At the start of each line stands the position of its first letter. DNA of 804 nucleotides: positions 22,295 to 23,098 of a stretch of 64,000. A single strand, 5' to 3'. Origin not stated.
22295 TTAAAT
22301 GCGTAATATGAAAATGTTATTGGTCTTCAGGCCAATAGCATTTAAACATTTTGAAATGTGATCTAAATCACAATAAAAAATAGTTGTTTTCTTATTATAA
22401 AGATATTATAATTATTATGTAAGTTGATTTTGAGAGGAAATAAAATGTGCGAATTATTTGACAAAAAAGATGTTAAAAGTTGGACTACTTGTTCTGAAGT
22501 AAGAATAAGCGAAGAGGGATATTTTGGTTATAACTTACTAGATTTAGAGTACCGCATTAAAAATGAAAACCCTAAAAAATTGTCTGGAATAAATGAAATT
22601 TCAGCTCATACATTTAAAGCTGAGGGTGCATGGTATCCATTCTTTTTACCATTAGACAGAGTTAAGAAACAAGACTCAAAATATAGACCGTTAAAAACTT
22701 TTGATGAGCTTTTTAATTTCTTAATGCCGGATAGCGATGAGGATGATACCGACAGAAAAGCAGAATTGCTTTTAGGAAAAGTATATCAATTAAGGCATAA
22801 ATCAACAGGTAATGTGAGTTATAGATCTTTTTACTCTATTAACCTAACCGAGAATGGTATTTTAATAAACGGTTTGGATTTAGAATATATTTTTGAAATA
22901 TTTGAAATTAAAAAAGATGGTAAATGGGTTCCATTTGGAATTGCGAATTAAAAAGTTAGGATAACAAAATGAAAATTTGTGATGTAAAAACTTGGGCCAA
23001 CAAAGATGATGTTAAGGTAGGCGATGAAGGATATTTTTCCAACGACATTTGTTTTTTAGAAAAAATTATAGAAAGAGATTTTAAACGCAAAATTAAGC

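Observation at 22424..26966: Tandem array of seven diverged paralogs with a conserved C-terminal W[VI]PFG motif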

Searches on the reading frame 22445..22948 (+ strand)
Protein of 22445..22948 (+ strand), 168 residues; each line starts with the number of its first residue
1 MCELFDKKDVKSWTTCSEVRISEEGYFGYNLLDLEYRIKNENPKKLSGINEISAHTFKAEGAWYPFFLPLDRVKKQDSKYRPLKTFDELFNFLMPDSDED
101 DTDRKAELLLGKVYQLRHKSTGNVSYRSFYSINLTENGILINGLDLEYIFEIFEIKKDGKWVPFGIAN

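Call 4: search_protein_families(library=pfam, proteins=[window:22445-22948:+], max_evalue=1)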
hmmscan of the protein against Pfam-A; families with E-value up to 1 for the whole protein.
window:22445-22948:+ (168 aa): 1 family
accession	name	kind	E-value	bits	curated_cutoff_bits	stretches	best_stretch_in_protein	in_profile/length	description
PF25605.1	Phage_80a_gp11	-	0.04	14.6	27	1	86-136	6-55/76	Phage 80a gp11 protein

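Call 5: search_protein_families(library=phrogs, proteins=[window:22445-22948:+], max_evalue=0.01)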
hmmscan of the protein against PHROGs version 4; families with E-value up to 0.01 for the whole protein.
window:22445-22948:+ (168 aa): 0 families

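Call 10: find_homologous_proteins(query=A1, max_evalue=0.001)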
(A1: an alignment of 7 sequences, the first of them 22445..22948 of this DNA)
Query A1 (7 sequences) (168 aa, profile of the alignment): 168 proteins with E <= 0.001 among 1852 candidates; the best 120 are listed.
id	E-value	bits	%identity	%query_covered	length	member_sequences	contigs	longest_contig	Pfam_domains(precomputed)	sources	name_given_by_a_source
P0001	2.7e-64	234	95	100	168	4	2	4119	-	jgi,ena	jgi:hypothetical protein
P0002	1.4e-58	216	62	99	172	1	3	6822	-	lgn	-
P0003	4.2e-57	211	80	100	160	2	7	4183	-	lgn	-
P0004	1.0e-55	206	72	98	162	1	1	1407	-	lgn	-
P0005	9.9e-52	193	30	94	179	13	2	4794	-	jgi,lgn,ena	jgi:hypothetical protein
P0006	2.6e-47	179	42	99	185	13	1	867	-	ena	-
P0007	8.5e-47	177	39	99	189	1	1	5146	-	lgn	-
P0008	1.4e-46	177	38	98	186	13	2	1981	-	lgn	-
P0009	1.8e-46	176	37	98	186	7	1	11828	-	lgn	-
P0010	2.3e-45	173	27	96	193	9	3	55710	-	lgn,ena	-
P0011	2.7e-45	173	39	99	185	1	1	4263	-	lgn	-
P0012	4.4e-45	172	40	99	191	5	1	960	-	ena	-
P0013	4.8e-45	172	40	98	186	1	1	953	-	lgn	-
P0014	4.9e-45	172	37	98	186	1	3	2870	-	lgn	-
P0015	5.4e-45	172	46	99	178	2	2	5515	-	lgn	-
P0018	1.8e-44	170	36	98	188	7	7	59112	-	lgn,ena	-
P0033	3.0e-34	137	34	96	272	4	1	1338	-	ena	-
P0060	9.6e-29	119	33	96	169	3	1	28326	-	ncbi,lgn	-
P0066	2.0e-28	118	30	96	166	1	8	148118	-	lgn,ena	-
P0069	7.8e-28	116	32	96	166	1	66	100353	-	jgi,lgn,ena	jgi:hypothetical protein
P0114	2.1e-24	105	33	96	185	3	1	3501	-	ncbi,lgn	-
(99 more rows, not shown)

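Call 18: find_encoding_contigs(protein=P0018, flank=10000, max_places=3)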
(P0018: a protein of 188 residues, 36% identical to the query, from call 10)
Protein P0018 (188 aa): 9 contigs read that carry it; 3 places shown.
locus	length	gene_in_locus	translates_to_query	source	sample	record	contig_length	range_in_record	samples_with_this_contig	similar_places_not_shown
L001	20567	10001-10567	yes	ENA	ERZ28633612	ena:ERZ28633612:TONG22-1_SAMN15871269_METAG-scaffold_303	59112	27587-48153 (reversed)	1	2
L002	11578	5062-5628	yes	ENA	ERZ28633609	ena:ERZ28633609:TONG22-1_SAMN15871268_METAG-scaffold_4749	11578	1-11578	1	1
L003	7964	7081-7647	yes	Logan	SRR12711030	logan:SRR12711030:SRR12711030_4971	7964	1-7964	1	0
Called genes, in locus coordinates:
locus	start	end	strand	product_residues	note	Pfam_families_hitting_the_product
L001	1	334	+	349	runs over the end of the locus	-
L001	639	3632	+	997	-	PF06048:DUF927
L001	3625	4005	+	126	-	-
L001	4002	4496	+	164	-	-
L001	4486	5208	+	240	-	PF12705:PDDEXK_1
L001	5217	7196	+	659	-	PF00476:DNA_pol_A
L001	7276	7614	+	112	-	-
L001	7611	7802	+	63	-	-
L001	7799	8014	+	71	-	-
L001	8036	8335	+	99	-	-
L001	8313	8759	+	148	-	PF00692:dUTPase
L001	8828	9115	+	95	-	PF07866:DUF1653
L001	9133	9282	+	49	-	-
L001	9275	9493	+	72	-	-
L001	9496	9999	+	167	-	-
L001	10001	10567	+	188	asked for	-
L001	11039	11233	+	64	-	-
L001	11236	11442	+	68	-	-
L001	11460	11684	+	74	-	-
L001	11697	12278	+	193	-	-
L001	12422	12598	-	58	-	PF13597:NRDD (weak)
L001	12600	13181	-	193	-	-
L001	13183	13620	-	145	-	-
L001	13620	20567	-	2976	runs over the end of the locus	-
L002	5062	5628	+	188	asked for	-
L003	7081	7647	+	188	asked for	-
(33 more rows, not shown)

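Call 19: find_encoding_contigs(protein=P0066, flank=10000, max_places=3)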
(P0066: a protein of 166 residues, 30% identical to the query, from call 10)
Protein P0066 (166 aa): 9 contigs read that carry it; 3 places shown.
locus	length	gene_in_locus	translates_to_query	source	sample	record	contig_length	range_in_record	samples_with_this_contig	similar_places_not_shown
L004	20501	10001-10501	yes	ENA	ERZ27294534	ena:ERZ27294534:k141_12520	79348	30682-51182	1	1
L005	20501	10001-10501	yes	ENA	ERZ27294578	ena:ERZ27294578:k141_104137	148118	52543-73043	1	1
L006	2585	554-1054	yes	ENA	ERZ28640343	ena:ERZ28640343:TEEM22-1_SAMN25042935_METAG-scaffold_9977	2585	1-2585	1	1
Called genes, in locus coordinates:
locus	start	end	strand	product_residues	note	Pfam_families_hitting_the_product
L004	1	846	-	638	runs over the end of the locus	PF00476:DNA_pol_A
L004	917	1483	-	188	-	PF10991:Enc34_ssDNA-bd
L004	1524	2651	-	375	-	PF10926:DUF2800, PF12705:PDDEXK_1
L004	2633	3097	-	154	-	-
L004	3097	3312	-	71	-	-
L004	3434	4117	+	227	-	PF01381:HTH_3 (weak), PF12844:HTH_19 (faint), PF00717:Peptidase_S24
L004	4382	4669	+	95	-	-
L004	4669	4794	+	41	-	-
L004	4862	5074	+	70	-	-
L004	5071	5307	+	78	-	-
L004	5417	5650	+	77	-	PF11753:DUF3310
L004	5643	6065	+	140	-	PF00692:dUTPase, PF22769:DCD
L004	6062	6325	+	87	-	-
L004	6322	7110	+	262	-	PF13392:HNH_3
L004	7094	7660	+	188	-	-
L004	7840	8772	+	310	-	PF01507:PAPS_reduct (weak)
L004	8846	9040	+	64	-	-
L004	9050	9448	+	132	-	-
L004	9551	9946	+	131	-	-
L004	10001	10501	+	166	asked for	-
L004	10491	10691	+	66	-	-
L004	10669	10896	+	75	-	-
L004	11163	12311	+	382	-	PF02498:Bro-N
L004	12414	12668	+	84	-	-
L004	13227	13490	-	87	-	-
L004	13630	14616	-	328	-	PF01113:DapB_N (faint), PF16654:DAPDH_C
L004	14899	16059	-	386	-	PF10509:GalKase_gal_bdg, PF00288:GHMP_kinases_N, PF08544:GHMP_kinases_C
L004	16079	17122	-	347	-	PF01087:GalP_UDP_transf, PF02744:GalP_UDP_tr_C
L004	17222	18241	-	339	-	PF00106:adh_short, PF01073:3Beta_HSD, PF01370:Epimerase, PF02719:Polysacc_synt_2, PF04321:RmlD_sub_bind, PF05368:NmrA (faint), PF08659:KR, PF16363:GDP_Man_Dehyd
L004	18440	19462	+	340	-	PF00356:LacI, PF00532:Peripla_BP_1, PF13407:Peripla_BP_4, PF13377:Peripla_BP_3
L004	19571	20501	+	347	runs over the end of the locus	PF03279:Lip_A_acyltrans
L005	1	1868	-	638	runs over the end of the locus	PF00476:DNA_pol_A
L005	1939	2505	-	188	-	PF10991:Enc34_ssDNA-bd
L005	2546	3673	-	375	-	PF10926:DUF2800, PF12705:PDDEXK_1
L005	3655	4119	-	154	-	-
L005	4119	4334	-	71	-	-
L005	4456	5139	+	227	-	PF01381:HTH_3 (weak), PF12844:HTH_19 (faint), PF00717:Peptidase_S24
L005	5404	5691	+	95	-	-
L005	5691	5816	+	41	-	-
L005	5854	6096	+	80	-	-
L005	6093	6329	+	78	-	-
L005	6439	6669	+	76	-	PF11753:DUF3310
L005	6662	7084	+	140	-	PF00692:dUTPase, PF22769:DCD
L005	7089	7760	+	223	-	-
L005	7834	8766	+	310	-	PF01507:PAPS_reduct (weak)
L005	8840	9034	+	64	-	-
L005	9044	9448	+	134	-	-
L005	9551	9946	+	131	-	-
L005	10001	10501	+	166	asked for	-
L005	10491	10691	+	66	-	-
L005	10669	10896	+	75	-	-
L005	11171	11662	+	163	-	PF02498:Bro-N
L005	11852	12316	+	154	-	-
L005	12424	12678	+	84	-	-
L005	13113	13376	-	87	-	-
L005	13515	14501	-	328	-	PF01113:DapB_N (faint), PF16654:DAPDH_C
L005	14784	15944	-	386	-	PF10509:GalKase_gal_bdg, PF00288:GHMP_kinases_N, PF08544:GHMP_kinases_C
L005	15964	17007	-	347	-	PF01087:GalP_UDP_transf, PF02744:GalP_UDP_tr_C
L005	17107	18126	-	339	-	PF00106:adh_short, PF01073:3Beta_HSD, PF01370:Epimerase, PF02719:Polysacc_synt_2, PF04321:RmlD_sub_bind, PF05368:NmrA (faint), PF08659:KR, PF16363:GDP_Man_Dehyd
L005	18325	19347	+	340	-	PF00356:LacI, PF00532:Peripla_BP_1, PF13407:Peripla_BP_4, PF13377:Peripla_BP_3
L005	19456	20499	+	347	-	PF03279:Lip_A_acyltrans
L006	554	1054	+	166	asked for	-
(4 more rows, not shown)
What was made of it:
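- Single copies occur in a prophage (L004/L005) and on a DNA polA phage contig (L001), within early or replication-side blocks of small ORFs (calls 18, 19). Such positions are typical of morons (call 19; the generalisation is from general knowledge).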

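Call 27: search_protein_families(library=padloc, proteins=[window:22445-22948:+], max_evalue=0.1)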
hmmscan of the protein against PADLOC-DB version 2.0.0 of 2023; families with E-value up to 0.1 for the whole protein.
window:22445-22948:+ (168 aa): 0 families

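Call 28: search_protein_families(library=ncbifam, proteins=[window:22445-22948:+], max_evalue=0.1)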
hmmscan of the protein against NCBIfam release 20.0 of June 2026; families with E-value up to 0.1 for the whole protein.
window:22445-22948:+ (168 aa): 1 family
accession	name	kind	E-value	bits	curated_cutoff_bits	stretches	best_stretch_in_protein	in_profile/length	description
NF002367.0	PRK01346.1-4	subfamily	0.067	12.2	259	1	11-83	205-278/411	hypothetical protein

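Call 31: find_encoding_contigs(protein=P0002, flank=10000, max_places=3)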
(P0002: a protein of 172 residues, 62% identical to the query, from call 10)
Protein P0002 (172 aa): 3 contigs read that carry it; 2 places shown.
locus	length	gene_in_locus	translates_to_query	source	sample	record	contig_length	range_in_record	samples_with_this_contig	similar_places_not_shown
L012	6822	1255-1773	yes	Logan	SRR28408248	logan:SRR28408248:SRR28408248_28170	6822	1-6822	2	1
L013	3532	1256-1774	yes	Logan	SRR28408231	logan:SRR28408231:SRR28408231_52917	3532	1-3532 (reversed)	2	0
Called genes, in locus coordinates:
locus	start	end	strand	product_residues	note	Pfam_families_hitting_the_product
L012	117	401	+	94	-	-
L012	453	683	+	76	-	-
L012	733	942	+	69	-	-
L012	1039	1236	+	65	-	-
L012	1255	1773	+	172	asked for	-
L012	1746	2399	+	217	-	-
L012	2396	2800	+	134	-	-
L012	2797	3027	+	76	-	-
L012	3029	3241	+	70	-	-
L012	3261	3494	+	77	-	-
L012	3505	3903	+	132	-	-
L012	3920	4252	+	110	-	-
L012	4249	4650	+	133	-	-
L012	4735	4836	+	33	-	-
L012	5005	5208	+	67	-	-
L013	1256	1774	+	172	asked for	-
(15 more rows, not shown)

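Call 32: find_encoding_contigs(protein=P0003, flank=10000, max_places=4)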
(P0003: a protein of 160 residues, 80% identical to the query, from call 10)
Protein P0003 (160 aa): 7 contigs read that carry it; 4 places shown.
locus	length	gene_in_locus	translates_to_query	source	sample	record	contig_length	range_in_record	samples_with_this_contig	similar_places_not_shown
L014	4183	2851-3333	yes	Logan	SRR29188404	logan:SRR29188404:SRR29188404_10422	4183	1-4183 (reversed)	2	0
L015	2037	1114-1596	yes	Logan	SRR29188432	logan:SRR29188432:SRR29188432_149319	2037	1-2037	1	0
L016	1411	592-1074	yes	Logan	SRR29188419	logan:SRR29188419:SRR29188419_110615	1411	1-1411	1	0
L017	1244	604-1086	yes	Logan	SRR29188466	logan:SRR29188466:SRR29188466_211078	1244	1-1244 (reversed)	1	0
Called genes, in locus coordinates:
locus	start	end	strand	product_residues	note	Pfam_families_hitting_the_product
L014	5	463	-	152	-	-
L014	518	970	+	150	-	PF13353:Fer4_12, PF04055:Radical_SAM (weak)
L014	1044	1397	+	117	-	-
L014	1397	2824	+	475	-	PF11443:DUF2828, PF25043:DUF7788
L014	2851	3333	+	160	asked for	-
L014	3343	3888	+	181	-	-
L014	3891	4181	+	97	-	?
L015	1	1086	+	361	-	?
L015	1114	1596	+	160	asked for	-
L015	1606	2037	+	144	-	?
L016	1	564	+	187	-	?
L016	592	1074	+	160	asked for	-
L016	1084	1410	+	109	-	?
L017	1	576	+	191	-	?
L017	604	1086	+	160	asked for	-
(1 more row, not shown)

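Call 33: find_encoding_contigs(protein=P0015, flank=10000, max_places=3)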
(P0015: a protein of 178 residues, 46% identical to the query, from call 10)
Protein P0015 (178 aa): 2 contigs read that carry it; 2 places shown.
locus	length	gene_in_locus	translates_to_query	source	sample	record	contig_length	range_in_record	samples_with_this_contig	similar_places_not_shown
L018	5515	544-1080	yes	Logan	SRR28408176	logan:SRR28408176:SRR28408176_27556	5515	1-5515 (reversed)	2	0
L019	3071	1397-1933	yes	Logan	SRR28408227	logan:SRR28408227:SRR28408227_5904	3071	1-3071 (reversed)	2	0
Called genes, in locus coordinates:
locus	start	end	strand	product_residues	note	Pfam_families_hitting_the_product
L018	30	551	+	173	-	-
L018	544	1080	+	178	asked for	-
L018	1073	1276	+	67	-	-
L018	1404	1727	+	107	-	-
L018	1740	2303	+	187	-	-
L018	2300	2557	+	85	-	-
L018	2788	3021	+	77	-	-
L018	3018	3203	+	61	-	-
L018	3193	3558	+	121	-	-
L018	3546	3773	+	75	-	-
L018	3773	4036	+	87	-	-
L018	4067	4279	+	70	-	-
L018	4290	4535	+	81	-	-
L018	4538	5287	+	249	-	PF00149:Metallophos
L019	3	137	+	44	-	?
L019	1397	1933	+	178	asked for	-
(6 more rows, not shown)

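Call 36: find_related_loci(query=P0069, collection=viral_contigs, flank=10000)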
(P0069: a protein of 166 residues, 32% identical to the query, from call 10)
Query P0069 (166 aa) in viral_contigs; peptide patterns used: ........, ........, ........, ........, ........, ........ (x = any residue, [..] = any of these).
13 stretches matched a pattern; 8 encode a relative of the query (tblastn E <= 1e-3); 8 distinct loci.
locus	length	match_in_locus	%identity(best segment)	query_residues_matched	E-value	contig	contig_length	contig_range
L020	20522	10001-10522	59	1-166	4e-54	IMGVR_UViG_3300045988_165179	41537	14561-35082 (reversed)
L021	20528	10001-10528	55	1-166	4e-51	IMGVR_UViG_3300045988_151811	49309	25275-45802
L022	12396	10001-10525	53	1-166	9e-49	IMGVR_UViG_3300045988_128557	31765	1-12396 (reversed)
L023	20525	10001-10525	53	1-166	4e-48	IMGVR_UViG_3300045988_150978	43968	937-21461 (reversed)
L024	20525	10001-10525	53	1-166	4e-48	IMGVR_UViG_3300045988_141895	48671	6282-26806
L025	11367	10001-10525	53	1-166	3e-48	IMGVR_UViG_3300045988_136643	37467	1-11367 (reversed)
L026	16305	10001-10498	43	1-166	3e-36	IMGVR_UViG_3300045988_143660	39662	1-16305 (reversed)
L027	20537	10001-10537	42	1-166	1e-30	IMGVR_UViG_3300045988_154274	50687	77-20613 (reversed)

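Call 37: search_dna_similar(query=P0069, collection=phages, mode=protein, max_evalue=0.001, max_rows=30)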
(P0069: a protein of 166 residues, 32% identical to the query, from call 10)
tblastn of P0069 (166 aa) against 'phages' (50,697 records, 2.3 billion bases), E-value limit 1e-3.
No match.

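Call 38: find_related_loci(query=P0066, collection=genome_contigs, flank=6000)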
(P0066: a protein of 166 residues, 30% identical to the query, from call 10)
Query P0066 (166 aa) in genome_contigs; peptide patterns used: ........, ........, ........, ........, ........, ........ (x = any residue, [..] = any of these).
217 stretches matched a pattern, but none encodes a relative of the query by tblastn (E <= 1e-3).

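Call 39: list_cluster_members(proteins=[P0060, P0114, P0069, P0001, P0005, P0010])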
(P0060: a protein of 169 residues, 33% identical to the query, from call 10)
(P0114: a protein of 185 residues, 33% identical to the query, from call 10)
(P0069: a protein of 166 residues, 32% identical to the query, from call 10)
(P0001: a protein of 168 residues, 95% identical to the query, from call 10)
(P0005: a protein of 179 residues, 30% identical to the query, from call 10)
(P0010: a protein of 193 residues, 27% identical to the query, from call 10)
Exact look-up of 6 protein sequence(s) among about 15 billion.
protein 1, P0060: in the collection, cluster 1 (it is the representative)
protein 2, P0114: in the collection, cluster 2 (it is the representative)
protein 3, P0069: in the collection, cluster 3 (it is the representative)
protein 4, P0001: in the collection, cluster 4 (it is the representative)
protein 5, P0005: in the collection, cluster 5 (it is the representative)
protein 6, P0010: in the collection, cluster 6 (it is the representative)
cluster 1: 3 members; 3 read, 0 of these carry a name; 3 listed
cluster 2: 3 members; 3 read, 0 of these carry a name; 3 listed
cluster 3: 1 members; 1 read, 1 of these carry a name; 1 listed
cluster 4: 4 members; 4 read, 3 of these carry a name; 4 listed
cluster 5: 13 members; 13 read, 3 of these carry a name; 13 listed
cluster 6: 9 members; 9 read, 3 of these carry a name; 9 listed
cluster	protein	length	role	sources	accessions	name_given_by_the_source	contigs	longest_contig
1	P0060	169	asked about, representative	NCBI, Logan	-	-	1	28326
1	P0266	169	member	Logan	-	-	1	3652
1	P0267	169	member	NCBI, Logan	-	-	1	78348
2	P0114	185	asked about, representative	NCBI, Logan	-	-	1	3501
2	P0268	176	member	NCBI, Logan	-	-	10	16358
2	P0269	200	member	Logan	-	-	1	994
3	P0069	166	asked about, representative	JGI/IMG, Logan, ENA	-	hypothetical protein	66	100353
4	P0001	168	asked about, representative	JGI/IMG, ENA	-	hypothetical protein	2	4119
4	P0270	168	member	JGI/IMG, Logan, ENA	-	hypothetical protein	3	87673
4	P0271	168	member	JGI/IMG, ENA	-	hypothetical protein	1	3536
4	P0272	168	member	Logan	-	-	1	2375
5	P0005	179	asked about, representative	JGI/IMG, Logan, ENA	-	hypothetical protein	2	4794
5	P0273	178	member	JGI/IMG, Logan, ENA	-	hypothetical protein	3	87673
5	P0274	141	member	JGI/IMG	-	hypothetical protein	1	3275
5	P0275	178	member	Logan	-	-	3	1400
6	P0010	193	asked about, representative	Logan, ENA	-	-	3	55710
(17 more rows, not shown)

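Call 44: find_encoding_contigs(protein=P0270, flank=10000, max_places=3)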
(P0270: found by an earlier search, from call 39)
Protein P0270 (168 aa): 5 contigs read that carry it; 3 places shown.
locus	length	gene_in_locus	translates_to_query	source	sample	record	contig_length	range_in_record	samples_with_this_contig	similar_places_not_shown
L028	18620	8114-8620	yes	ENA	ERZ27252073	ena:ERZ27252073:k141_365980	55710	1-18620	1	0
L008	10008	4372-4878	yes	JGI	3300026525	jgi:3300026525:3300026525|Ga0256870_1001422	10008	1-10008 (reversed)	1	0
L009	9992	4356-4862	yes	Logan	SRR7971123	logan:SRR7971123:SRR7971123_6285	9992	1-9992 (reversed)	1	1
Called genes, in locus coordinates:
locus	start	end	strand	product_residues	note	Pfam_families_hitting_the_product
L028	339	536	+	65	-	-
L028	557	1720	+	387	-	PF21189:PHA02142, PF09414:RNA_ligase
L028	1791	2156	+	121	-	-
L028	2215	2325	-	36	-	-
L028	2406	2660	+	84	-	PF11195:Tad2-like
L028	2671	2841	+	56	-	-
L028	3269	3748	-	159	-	-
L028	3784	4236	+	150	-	PF13353:Fer4_12, PF04055:Radical_SAM (weak)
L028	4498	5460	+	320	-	-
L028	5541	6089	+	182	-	-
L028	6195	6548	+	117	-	-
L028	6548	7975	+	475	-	PF11443:DUF2828, PF25043:DUF7788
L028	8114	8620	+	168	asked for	-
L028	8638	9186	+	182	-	-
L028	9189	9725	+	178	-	-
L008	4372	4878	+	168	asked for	-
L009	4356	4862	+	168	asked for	-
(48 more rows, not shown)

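Call 45: find_encoding_contigs(protein=P0001, flank=10000, max_places=3)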
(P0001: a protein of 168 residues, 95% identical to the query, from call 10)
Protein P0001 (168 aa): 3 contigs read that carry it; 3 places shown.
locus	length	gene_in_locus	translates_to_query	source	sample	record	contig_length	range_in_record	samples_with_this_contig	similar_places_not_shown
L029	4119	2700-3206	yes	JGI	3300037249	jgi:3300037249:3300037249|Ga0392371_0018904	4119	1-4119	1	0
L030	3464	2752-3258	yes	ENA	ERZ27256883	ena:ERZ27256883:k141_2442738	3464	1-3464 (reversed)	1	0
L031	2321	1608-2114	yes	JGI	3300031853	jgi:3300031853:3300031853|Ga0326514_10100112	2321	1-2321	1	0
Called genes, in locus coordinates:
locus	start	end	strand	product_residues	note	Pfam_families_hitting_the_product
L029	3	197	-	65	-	?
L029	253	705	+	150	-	PF13353:Fer4_12, PF04055:Radical_SAM (weak)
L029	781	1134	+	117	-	-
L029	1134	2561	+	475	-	PF11443:DUF2828, PF25043:DUF7788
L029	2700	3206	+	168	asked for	-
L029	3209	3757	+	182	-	-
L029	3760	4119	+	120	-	?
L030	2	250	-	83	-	?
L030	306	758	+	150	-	PF13353:Fer4_12, PF04055:Radical_SAM (weak)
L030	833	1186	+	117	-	-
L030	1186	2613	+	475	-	PF11443:DUF2828, PF25043:DUF7788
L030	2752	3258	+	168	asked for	-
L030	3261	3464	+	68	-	?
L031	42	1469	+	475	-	PF11443:DUF2828, PF25043:DUF7788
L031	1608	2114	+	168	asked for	-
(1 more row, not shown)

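Call 60: search_protein_families(library=pfam, proteins=[P0033], max_evalue=0.1)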
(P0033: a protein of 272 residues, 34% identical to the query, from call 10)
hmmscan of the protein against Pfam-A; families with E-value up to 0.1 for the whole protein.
P0033 (272 aa): 0 families

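Call 79: search_dna_similar(query=P0018, collection=phages, mode=protein, max_evalue=0.01, max_rows=20)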
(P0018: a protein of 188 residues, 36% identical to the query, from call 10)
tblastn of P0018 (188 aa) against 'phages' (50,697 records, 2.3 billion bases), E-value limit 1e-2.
No match.

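Call 81: find_related_loci(query=A6, collection=genome_contigs, flank=8000)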
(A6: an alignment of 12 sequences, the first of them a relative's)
Query A6 (169 aa) in genome_contigs; peptide patterns used: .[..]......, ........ (x = any residue, [..] = any of these).
47 stretches matched a pattern, but none encodes a relative of the query by tblastn (E <= 1e-3).
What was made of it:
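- Tried and rejected: Two motif scans found no confirmed relative (calls 38, 81).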
